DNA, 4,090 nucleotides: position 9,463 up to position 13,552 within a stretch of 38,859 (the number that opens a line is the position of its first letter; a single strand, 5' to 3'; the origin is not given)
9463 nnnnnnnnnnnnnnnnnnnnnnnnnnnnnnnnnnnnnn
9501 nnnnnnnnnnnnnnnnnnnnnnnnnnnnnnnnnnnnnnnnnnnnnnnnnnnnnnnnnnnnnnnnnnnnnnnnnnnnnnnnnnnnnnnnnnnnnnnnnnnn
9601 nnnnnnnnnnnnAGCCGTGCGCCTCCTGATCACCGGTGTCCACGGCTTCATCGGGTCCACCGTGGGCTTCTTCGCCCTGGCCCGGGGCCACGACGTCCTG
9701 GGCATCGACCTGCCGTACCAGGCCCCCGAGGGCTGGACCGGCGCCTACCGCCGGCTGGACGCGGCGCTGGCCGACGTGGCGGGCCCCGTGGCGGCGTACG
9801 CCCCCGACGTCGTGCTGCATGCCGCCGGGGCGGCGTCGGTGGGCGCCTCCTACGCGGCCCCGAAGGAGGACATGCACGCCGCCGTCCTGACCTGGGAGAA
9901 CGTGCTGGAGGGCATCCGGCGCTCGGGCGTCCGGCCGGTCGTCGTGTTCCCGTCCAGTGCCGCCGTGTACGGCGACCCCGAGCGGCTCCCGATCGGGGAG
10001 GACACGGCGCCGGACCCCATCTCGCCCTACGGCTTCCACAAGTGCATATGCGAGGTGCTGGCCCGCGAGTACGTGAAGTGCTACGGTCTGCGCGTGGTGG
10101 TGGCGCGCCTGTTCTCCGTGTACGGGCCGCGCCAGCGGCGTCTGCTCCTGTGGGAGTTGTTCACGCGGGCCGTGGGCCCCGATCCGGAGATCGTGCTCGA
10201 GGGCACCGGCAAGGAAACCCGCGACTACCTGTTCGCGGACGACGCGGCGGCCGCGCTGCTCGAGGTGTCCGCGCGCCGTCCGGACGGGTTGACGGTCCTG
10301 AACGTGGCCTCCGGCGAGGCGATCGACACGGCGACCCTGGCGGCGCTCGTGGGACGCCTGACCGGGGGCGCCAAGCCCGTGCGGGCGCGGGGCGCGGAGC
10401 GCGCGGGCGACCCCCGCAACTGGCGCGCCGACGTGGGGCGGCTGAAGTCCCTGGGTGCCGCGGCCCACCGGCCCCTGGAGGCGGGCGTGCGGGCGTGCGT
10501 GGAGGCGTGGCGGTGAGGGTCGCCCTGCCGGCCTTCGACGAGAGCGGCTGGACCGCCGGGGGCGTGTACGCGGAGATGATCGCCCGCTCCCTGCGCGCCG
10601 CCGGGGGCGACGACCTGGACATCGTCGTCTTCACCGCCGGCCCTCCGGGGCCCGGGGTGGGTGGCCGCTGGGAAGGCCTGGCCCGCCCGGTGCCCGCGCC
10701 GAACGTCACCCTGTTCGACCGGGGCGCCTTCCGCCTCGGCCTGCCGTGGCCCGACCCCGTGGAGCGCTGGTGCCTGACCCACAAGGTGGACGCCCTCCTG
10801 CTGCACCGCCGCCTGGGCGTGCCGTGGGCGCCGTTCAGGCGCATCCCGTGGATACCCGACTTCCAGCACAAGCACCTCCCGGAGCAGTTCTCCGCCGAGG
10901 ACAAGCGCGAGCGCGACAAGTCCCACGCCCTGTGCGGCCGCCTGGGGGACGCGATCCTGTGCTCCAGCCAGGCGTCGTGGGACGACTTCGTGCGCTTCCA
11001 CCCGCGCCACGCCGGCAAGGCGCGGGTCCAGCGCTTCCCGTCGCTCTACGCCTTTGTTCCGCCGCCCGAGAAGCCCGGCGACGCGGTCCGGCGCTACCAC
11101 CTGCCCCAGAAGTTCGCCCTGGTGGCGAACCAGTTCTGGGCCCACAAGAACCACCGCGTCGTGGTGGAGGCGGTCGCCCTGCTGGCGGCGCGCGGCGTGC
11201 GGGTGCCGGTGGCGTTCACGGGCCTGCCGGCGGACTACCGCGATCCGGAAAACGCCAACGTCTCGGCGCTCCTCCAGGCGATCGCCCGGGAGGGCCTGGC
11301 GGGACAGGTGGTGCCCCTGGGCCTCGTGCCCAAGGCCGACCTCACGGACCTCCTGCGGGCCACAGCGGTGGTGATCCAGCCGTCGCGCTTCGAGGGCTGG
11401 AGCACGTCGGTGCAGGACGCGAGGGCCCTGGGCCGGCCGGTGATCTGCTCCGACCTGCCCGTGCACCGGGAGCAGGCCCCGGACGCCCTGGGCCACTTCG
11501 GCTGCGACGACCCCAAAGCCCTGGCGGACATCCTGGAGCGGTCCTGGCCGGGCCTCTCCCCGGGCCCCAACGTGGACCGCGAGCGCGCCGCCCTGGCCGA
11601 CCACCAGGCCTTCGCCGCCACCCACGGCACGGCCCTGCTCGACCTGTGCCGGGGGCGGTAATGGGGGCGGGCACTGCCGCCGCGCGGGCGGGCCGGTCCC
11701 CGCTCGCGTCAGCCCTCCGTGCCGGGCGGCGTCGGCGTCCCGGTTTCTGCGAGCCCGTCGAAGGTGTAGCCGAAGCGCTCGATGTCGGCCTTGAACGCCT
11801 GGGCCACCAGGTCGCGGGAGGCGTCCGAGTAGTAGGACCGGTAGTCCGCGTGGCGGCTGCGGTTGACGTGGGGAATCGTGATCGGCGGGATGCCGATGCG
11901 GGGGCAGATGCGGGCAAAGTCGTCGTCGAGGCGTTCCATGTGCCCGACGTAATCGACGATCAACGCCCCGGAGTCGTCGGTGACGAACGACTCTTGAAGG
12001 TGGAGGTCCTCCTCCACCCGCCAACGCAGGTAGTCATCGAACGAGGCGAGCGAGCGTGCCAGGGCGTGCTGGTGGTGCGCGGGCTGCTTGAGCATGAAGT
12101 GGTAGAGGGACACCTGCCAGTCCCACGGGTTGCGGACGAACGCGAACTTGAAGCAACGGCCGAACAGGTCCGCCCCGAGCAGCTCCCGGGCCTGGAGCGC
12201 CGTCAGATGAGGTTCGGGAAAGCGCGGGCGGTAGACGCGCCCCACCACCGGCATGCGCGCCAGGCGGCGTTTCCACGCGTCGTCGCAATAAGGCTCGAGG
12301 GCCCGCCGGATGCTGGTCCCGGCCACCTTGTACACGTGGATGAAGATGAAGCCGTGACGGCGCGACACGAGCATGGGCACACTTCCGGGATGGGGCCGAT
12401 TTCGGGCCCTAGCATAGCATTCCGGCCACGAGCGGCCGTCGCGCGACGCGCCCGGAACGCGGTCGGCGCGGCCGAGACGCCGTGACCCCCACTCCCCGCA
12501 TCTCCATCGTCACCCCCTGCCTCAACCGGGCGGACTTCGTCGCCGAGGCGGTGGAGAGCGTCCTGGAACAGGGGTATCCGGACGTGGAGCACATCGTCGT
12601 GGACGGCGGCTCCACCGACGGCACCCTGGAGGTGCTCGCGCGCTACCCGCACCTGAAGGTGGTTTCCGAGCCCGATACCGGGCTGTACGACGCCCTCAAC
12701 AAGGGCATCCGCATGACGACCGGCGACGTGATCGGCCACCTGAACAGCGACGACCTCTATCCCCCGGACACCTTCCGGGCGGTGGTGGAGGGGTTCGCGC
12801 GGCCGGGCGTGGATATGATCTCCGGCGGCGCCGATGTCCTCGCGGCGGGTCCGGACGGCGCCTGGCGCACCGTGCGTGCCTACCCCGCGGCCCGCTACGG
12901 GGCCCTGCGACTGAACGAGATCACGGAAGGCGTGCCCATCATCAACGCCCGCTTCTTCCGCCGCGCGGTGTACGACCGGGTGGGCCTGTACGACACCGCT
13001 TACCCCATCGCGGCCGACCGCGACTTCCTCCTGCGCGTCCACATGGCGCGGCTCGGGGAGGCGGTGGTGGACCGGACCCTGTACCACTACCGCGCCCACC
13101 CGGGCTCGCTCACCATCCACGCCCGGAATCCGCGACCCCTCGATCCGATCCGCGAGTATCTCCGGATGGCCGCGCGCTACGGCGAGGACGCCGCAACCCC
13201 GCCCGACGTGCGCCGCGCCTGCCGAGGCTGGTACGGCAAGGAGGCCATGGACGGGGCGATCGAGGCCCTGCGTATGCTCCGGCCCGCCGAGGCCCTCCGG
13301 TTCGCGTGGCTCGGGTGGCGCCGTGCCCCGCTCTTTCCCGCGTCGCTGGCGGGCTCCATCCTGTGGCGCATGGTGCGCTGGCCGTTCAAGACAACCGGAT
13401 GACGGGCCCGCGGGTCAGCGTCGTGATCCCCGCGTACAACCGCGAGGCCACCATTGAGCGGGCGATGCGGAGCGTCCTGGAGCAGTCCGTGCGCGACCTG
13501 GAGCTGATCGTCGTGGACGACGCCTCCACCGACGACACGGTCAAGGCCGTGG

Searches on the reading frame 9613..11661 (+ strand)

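Call 80: search_protein_families(library=pfam, proteins=[window:9613-11661:+], max_evalue=0.1)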
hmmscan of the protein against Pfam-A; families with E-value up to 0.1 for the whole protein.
window:9613-11661:+ (682 aa): 3 families
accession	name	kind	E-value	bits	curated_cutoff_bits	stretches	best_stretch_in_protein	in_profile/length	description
PF13692.12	Glyco_trans_1_4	-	3.5e-12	47.2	27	1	507-642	9-137/142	Glycosyl transferases group 1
PF00534.26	Glycos_transf_1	-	4.9e-12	46.2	26.4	1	499-641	15-152/172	Glycosyl transferases group 1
PF20706.3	GT4-conflict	-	0.0002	20.9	26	1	511-614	211-312/385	Family 4 Glycosyltransferase in conflict systems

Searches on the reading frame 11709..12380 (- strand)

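Call 35: search_protein_families(library=pfam, proteins=[window:11709-12380:-], max_evalue=0.001)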
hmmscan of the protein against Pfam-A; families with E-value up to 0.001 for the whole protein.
window:11709-12380:- (223 aa): 1 family
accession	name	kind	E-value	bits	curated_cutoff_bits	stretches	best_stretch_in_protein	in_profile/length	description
PF03567.20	Sulfotransfer_2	-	3.6e-11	44.1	22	1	3-205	3-251/252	Sulfotransferase family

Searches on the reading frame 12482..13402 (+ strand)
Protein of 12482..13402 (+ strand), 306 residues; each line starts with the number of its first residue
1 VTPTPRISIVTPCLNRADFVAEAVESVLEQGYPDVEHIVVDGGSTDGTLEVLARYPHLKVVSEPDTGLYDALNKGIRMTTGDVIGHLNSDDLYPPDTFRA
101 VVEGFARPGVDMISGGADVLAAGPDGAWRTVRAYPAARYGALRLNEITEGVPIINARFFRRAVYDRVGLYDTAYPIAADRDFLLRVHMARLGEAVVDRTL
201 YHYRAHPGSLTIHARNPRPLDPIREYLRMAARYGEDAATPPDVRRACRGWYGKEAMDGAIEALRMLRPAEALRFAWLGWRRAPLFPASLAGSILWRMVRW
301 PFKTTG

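Call 35: search_protein_families(library=pfam, proteins=[window:12482-13402:+], max_evalue=0.001)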
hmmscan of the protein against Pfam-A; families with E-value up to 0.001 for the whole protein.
window:12482-13402:+ (306 aa): 3 families
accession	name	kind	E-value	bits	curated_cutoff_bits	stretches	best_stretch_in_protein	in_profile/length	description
PF00535.33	Glycos_transf_2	-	1e-30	107.4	23.3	1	8-166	1-166/168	Glycosyl transferase family 2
PF13641.12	Glyco_tranf_2_3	-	3.1e-16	60.5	27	1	5-191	1-197/230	Glycosyltransferase like family 2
PF10111.15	Glyco_tranf_2_2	-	9.9e-07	28.9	27.3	1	17-102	12-103/276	Glycosyltransferase like family 2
